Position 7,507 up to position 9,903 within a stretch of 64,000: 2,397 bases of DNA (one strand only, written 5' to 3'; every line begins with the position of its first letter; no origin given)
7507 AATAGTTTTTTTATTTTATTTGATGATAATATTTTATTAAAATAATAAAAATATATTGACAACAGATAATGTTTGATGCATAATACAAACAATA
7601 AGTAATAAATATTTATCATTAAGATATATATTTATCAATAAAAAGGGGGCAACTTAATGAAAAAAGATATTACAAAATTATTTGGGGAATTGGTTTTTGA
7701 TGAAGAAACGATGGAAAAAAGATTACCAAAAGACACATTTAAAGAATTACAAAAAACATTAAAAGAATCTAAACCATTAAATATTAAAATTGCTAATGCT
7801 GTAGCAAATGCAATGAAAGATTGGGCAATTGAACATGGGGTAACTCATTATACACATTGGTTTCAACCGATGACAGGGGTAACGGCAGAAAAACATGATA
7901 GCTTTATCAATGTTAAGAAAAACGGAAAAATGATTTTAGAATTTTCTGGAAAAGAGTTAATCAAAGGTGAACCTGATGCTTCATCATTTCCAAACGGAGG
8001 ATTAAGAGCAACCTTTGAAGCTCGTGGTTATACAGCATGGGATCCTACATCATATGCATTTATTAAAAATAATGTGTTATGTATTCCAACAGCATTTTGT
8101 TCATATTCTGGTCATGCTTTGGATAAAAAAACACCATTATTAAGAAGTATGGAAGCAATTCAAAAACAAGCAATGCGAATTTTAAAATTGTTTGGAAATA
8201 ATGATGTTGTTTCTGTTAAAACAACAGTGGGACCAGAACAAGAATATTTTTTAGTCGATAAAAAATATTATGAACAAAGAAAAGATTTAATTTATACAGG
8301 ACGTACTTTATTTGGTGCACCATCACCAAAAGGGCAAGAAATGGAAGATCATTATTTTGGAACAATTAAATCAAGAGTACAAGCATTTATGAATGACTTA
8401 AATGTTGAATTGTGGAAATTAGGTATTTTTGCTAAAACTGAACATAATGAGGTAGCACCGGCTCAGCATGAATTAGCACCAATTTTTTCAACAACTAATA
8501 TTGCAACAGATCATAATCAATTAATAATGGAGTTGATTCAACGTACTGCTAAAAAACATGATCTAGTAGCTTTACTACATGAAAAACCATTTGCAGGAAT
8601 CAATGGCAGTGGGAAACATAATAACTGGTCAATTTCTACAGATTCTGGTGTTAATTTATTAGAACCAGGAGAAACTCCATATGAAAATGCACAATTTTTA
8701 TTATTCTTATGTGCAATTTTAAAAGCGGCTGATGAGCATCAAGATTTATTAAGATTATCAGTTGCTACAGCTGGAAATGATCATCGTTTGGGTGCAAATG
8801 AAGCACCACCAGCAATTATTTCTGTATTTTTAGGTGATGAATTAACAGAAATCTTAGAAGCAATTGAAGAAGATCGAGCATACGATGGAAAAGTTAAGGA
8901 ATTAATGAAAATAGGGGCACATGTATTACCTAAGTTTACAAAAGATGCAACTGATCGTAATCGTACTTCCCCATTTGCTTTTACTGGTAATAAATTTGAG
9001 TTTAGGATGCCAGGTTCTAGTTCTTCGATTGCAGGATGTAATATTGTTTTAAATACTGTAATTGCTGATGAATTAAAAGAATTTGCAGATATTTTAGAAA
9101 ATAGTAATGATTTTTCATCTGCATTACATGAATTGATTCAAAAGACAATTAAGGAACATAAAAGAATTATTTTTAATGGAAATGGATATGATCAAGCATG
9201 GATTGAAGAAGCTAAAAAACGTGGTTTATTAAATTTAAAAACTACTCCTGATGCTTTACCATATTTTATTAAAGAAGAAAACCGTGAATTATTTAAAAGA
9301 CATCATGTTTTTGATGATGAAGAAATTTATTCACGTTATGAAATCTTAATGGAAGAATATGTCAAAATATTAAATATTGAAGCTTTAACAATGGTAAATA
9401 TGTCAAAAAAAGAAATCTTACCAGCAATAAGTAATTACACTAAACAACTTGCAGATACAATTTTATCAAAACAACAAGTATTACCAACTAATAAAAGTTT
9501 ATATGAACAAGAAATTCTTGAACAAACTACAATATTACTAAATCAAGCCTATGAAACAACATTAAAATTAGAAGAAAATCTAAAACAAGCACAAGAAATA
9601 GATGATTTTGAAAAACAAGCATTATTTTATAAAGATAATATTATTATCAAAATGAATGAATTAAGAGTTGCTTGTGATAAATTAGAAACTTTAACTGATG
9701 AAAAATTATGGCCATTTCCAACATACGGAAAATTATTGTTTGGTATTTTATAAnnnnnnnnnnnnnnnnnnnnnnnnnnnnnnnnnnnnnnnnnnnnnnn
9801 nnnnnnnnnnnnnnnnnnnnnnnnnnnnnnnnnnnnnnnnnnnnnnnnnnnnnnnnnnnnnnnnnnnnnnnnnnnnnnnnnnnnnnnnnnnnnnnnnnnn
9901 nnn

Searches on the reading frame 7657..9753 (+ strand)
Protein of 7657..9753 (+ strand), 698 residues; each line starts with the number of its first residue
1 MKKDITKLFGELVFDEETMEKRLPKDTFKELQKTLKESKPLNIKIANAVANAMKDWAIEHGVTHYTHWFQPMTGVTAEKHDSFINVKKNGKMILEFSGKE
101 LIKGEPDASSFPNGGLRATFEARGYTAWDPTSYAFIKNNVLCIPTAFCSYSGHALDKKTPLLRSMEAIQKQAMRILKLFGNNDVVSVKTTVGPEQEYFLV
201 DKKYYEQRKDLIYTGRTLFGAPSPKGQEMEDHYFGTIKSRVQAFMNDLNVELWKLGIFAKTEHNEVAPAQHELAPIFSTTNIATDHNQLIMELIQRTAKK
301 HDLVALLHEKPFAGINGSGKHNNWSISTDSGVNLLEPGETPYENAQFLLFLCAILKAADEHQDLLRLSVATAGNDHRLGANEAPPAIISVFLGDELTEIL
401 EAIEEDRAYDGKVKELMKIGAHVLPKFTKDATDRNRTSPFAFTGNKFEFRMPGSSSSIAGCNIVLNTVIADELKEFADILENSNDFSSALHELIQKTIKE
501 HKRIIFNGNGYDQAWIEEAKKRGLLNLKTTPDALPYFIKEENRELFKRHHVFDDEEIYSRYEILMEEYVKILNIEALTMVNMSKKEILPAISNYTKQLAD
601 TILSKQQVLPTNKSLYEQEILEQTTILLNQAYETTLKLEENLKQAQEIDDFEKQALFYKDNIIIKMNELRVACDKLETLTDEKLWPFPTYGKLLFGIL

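Call 11: search_protein_families(library=pfam, proteins=[window:7657-9753:+])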
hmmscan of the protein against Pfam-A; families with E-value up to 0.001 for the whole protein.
window:7657-9753:+ (698 aa): 3 families
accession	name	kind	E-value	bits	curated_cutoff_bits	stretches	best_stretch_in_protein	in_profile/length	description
PF12437.13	GSIII_N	-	9.4e-82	272.8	25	1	6-164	2-160/160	Glutamine synthetase type III N terminal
PF18318.6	Gln-synt_C-ter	-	1.4e-45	154.3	22.7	1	489-605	1-117/118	Glutamine synthetase C-terminal domain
PF00120.29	Gln-synt_C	-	4.9e-21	75.6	24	1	184-360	20-190/344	Glutamine synthetase, catalytic domain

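Call 26: find_homologous_proteins(query=window:7657-9753:+, max_evalue=1e-100)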
Query window:7657-9753:+ (698 aa): 8000 proteins with E <= 1e-100 among 8000 candidates; the best 120 are listed.
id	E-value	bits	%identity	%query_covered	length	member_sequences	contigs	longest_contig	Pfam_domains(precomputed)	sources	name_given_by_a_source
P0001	0.0e+0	1581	100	100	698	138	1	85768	PF00120.30,PF18318.7,PF12437.14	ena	-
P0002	0.0e+0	1558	98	100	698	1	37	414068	PF00120.30,PF18318.7,PF12437.14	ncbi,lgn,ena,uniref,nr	ncbi:glutamine synthetase III [Thomasclavelia spiroformis]|uniref:glutamine synthetase III family pr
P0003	0.0e+0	1556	98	100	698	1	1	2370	PF00120.30,PF18318.7,PF12437.14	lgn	-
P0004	0.0e+0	1556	98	100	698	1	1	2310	PF00120.30,PF18318.7,PF12437.14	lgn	-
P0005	0.0e+0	1556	98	100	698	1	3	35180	PF00120.30,PF18318.7,PF12437.14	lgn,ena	-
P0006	0.0e+0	1553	98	100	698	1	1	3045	PF00120.30,PF18318.7,PF12437.14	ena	-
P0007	0.0e+0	1522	97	100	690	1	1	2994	PF00120.30,PF18318.7,PF12437.14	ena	-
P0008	0.0e+0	1417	89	100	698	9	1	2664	PF00120.30,PF18318.7,PF12437.14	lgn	-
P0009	0.0e+0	1338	83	100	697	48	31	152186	PF00120.30,PF18318.7,PF12437.14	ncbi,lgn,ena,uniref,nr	ncbi:glutamine synthetase III [Longibaculum muris]|uniref:glutamine synthetase III family protein n=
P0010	0.0e+0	1325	83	100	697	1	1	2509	PF00120.30,PF18318.7,PF12437.14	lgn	-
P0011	0.0e+0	1324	82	100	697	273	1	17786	PF00120.30,PF18318.7,PF12437.14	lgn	-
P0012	0.0e+0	1321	82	100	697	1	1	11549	PF00120.30,PF18318.7,PF12437.14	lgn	-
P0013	0.0e+0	1321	82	100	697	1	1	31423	PF00120.30,PF18318.7,PF12437.14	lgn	-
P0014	0.0e+0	1319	82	100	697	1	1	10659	PF00120.30,PF18318.7,PF12437.14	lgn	-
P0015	0.0e+0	1318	82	100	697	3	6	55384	PF00120.30,PF18318.7,PF12437.14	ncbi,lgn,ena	-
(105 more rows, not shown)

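Call 27: find_encoding_contigs(protein=P0002, flank=10000, max_places=5)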
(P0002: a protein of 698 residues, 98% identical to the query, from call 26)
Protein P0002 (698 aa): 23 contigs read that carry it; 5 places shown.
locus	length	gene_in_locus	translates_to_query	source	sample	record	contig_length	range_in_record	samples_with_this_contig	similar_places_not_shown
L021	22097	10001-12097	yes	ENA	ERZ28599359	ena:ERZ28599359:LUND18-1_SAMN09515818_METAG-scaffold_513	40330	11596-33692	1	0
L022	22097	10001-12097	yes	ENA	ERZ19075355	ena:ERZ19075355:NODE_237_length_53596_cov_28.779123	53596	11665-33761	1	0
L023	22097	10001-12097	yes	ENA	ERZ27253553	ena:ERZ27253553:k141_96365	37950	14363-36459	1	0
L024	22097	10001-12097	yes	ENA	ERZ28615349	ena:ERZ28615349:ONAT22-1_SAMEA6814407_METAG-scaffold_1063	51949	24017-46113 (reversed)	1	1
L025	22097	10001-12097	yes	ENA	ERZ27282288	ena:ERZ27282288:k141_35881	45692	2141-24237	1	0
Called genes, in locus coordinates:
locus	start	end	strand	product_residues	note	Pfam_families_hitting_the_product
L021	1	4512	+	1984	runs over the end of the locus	PF17678:Glyco_hydro_92N, PF07971:Glyco_hydro_92, PF03422:CBM_6, PF18099:CBM_35_2 (faint), PF03422:CBM_6, PF07554:FIVAR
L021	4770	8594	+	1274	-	PF13385:Laminin_G_3, PF22848:ASD1_dom, PF06964:Alpha-L-AF_C, PF07554:FIVAR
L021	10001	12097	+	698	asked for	PF12437:GSIII_N, PF00120:Gln-synt_C, PF18318:Gln-synt_C-ter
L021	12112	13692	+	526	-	PF13522:GATase_6, PF13537:GATase_7, PF12481:DUF3700, PF00733:Asn_synthase, PF02540:NAD_synthase (weak), PF00733:Asn_synthase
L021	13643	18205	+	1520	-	PF00310:GATase_2, PF04898:Glu_syn_central, PF01645:Glu_synthase, PF01493:GXGXG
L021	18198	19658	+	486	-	PF14691:Fer4_20, PF00070:Pyr_redox (weak), PF00890:FAD_binding_2 (weak), PF01266:DAO, PF01593:Amino_oxidase (weak), PF03486:HI0933_like (weak), PF07992:Pyr_redox_2, PF13450:NAD_binding_8, +4 more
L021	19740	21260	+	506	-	PF00817:IMS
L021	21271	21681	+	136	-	PF08863:YolD (faint)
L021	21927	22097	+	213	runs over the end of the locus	PF00561:Abhydrolase_1 (faint), PF12697:Abhydrolase_6 (weak), PF12146:Hydrolase_4 (weak), PF20408:Abhydrolase_11 (faint), PF08840:BAAT_C (weak)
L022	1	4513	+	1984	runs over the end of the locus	PF17678:Glyco_hydro_92N, PF07971:Glyco_hydro_92, PF03422:CBM_6, PF18099:CBM_35_2 (faint), PF03422:CBM_6, PF07554:FIVAR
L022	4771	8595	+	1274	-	PF13385:Laminin_G_3, PF22848:ASD1_dom, PF06964:Alpha-L-AF_C (weak), PF07554:FIVAR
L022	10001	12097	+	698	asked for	PF12437:GSIII_N, PF00120:Gln-synt_C, PF18318:Gln-synt_C-ter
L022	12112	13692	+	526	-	PF13522:GATase_6, PF13537:GATase_7, PF12481:DUF3700, PF00733:Asn_synthase, PF02540:NAD_synthase (weak), PF00733:Asn_synthase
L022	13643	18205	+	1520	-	PF00310:GATase_2, PF04898:Glu_syn_central, PF01645:Glu_synthase, PF01493:GXGXG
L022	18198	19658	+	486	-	PF14691:Fer4_20, PF00070:Pyr_redox (weak), PF00890:FAD_binding_2 (weak), PF01266:DAO, PF01593:Amino_oxidase (weak), PF03486:HI0933_like (weak), PF07992:Pyr_redox_2, PF13450:NAD_binding_8, +3 more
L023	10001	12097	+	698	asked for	PF12437:GSIII_N, PF00120:Gln-synt_C, PF18318:Gln-synt_C-ter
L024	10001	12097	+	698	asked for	PF12437:GSIII_N, PF00120:Gln-synt_C, PF18318:Gln-synt_C-ter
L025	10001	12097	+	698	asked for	PF12437:GSIII_N, PF00120:Gln-synt_C, PF18318:Gln-synt_C-ter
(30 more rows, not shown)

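Call 28: find_encoding_contigs(protein=P0009, flank=8000, max_places=3)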
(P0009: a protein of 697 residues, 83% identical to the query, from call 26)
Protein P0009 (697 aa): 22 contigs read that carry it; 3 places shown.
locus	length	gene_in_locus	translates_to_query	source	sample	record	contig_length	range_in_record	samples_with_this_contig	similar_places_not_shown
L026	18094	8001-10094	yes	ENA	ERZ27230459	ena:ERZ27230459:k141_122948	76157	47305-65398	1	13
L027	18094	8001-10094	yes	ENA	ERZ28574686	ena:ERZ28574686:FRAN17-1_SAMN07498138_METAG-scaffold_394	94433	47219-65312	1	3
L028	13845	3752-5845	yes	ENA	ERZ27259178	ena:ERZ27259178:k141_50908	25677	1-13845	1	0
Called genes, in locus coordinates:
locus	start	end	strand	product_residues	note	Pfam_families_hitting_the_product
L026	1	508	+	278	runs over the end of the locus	PF03613:EIID-AGA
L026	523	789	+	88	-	-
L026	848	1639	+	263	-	PF00702:Hydrolase (faint), PF08282:Hydrolase_3, PF05116:S6PP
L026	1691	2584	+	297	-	PF25509:DUF7916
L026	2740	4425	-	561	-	PF00909:Ammonium_transp, PF00543:P-II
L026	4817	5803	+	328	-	PF03951:Gln-synt_N, PF00120:Gln-synt_C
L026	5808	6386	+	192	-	PF03861:ANTAR (weak)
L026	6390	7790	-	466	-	PF13522:GATase_6, PF13537:GATase_7, PF00156:Pribosyltran (weak)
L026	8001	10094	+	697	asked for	PF12437:GSIII_N, PF00120:Gln-synt_C, PF18318:Gln-synt_C-ter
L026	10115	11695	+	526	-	PF13522:GATase_6, PF13537:GATase_7, PF12481:DUF3700 (weak), PF00733:Asn_synthase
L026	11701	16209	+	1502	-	PF00310:GATase_2, PF04898:Glu_syn_central, PF01645:Glu_synthase, PF01493:GXGXG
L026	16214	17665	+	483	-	PF14691:Fer4_20, PF13241:NAD_binding_7 (faint), PF00890:FAD_binding_2 (weak), PF01266:DAO, PF01593:Amino_oxidase (weak), PF03486:HI0933_like (weak), PF07992:Pyr_redox_2, PF13450:NAD_binding_8, +2 more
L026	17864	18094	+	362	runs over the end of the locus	PF00988:CPSase_sm_chain, PF00117:GATase, PF07722:Peptidase_C26 (faint)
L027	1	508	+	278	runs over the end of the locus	PF03613:EIID-AGA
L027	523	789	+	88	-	-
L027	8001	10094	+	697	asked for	PF12437:GSIII_N, PF00120:Gln-synt_C, PF18318:Gln-synt_C-ter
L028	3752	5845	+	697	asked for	PF12437:GSIII_N, PF00120:Gln-synt_C, PF18318:Gln-synt_C-ter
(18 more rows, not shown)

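Call 38: find_encoding_contigs(protein=P0008, flank=10000, max_places=6)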
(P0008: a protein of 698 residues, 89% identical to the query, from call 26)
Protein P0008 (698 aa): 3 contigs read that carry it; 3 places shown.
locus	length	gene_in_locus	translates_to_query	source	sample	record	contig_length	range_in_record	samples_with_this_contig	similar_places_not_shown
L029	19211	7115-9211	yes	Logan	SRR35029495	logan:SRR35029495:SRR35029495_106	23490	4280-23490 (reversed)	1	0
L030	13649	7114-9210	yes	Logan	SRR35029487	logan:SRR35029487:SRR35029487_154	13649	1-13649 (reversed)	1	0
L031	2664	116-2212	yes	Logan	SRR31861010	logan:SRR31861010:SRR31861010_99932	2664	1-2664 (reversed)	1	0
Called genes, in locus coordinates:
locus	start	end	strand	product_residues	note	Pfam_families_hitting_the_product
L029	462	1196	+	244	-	PF01418:HTH_6, PF01380:SIS, PF13580:SIS_2 (weak)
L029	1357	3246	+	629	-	PF00359:PTS_EIIA_2, PF02302:PTS_IIB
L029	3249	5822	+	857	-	PF01074:Glyco_hydro_38N, PF09261:Alpha-mann_mid, PF07748:Glyco_hydro_38C, PF17677:Glyco_hydro38C2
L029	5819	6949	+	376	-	PF02595:Gly_kinase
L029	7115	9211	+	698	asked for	PF12437:GSIII_N, PF00120:Gln-synt_C, PF18318:Gln-synt_C-ter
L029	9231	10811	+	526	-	PF13522:GATase_6, PF13537:GATase_7, PF12481:DUF3700, PF00733:Asn_synthase, PF02540:NAD_synthase (weak), PF00733:Asn_synthase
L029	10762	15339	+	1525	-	PF00310:GATase_2, PF04898:Glu_syn_central, PF01645:Glu_synthase, PF01493:GXGXG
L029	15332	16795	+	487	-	PF14691:Fer4_20, PF13738:Pyr_redox_3 (faint), PF07992:Pyr_redox_2, PF00070:Pyr_redox (weak), PF00890:FAD_binding_2 (weak), PF01266:DAO, PF01593:Amino_oxidase (weak), PF13450:NAD_binding_8, +4 more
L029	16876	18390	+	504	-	PF00817:IMS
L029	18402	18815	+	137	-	-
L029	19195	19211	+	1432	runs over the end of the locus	?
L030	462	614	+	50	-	-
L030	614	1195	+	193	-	PF01418:HTH_6 (faint), PF01380:SIS, PF13580:SIS_2 (weak)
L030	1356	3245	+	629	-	PF00359:PTS_EIIA_2, PF02302:PTS_IIB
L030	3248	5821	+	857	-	PF01074:Glyco_hydro_38N, PF09261:Alpha-mann_mid, PF07748:Glyco_hydro_38C, PF17677:Glyco_hydro38C2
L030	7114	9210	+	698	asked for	PF12437:GSIII_N, PF00120:Gln-synt_C, PF18318:Gln-synt_C-ter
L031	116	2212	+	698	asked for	PF12437:GSIII_N, PF00120:Gln-synt_C, PF18318:Gln-synt_C-ter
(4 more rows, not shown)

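Call 39: find_encoding_contigs(protein=P0005, flank=10000, max_places=4)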
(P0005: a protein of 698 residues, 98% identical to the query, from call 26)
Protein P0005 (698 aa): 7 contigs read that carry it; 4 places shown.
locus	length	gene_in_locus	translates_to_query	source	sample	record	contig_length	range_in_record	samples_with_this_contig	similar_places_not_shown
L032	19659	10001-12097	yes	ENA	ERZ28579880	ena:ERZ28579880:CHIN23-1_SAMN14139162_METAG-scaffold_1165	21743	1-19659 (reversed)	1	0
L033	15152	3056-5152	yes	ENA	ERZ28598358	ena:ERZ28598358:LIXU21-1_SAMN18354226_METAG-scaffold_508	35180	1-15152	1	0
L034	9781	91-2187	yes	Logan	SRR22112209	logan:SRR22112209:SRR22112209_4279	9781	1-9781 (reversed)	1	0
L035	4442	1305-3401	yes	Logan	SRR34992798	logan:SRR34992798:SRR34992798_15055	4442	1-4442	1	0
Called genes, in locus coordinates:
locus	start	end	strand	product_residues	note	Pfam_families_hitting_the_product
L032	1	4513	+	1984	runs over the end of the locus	PF17678:Glyco_hydro_92N, PF07971:Glyco_hydro_92, PF03422:CBM_6, PF18099:CBM_35_2 (faint), PF03422:CBM_6, PF07554:FIVAR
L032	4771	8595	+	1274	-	PF13385:Laminin_G_3, PF22848:ASD1_dom, PF06964:Alpha-L-AF_C, PF07554:FIVAR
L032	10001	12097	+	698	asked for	PF12437:GSIII_N, PF00120:Gln-synt_C, PF18318:Gln-synt_C-ter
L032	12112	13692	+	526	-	PF13522:GATase_6, PF13537:GATase_7, PF12481:DUF3700, PF00733:Asn_synthase, PF02540:NAD_synthase (weak), PF00733:Asn_synthase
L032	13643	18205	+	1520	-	PF00310:GATase_2, PF04898:Glu_syn_central, PF01645:Glu_synthase, PF01493:GXGXG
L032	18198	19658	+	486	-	PF14691:Fer4_20, PF00070:Pyr_redox (weak), PF00890:FAD_binding_2 (weak), PF01266:DAO, PF01593:Amino_oxidase (weak), PF03486:HI0933_like (weak), PF07992:Pyr_redox_2, PF13450:NAD_binding_8, +4 more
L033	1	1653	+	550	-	?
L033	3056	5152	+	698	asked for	PF12437:GSIII_N, PF00120:Gln-synt_C, PF18318:Gln-synt_C-ter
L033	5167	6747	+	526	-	PF13522:GATase_6, PF13537:GATase_7, PF12481:DUF3700, PF00733:Asn_synthase, PF02540:NAD_synthase (weak), PF00733:Asn_synthase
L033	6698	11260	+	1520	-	PF00310:GATase_2, PF04898:Glu_syn_central, PF01645:Glu_synthase, PF01493:GXGXG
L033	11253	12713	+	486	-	PF14691:Fer4_20, PF00070:Pyr_redox (weak), PF00890:FAD_binding_2 (weak), PF01266:DAO, PF01593:Amino_oxidase (weak), PF03486:HI0933_like (weak), PF07992:Pyr_redox_2, PF13450:NAD_binding_8, +3 more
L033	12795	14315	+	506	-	PF00817:IMS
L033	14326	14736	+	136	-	PF08863:YolD (faint)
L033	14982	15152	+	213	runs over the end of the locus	PF00561:Abhydrolase_1 (faint), PF12697:Abhydrolase_6 (weak), PF12146:Hydrolase_4 (weak), PF20408:Abhydrolase_11 (faint), PF08840:BAAT_C (weak)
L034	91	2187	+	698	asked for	PF12437:GSIII_N, PF00120:Gln-synt_C, PF18318:Gln-synt_C-ter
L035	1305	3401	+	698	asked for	PF12437:GSIII_N, PF00120:Gln-synt_C, PF18318:Gln-synt_C-ter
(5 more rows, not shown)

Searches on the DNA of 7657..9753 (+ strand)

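Call 71: search_rna_families(source=L021, start=4500, end=4800, threshold=evalue, max_evalue=10)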
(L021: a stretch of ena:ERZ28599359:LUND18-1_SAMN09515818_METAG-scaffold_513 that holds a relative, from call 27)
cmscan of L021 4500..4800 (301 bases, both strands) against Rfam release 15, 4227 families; matches with E-value up to 10: 13.
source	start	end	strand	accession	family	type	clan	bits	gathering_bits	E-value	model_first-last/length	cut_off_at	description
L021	4545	4603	-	RF04343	Plastid-psbA-2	Cis-reg;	CL00153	32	55.8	0.00015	1-60/60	no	Plastid-psbA-2 3UTR RNA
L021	4567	4620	+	RF00681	mir-198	Gene; miRNA;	-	26.1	70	0.0025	1-62/62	no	mir-198 microRNA precursor family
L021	4528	4603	+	RF04342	Plastid-psbA-1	Cis-reg;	CL00153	24.4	54.3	0.4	40-114/114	no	Plastid-psbA-1 3UTR RNA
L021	4549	4603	+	RF03940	MIR9563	Gene; miRNA;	-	21.8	90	0.073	1-127/127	no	MIR9563 microRNA precursor family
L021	4536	4607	+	RF02280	TtnuCD3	Gene; snRNA; snoRNA; CD-box;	-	18.6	70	2.7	1-72/72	no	Tetrahymena snoRNA TtnuCD3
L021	4697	4772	+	RF02980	freshwater-2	Cis-reg;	-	18.1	49.9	1.5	1-84/84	no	freshwater-2 RNA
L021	4545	4625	+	RF02406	snoR120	Gene; snRNA; snoRNA; CD-box;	-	17.1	55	4.1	1-74/74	no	Small nucleolar RNA snoR120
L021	4707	4772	+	RF00490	S-element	Cis-reg;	-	16.1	47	3.4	1-67/67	no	S-element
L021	4552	4630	+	RF02527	SSRC38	Gene; sRNA;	-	15.3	80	2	1-166/166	no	Streptococcus sRNA SSRC38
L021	4586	4654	+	RF01223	snR13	Gene; snRNA; snoRNA; CD-box;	CL00045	15.2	47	4.6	1-124/124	no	Small nucleolar RNA snR13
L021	4556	4625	-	RF01459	rliE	Gene; sRNA;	-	14.6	90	4.2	113-182/222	no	Listeria sRNA rliE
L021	4767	4796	+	RF01726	SAM-II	Cis-reg; riboswitch;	-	13.8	44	5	1-60/60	no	SAM-II riboswitch aptamer (SAM-II long loop)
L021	4708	4800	-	RF02450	ncr1175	Gene; sRNA;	-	13.8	60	5.1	15-110/110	5'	Bacillus sRNA ncr1175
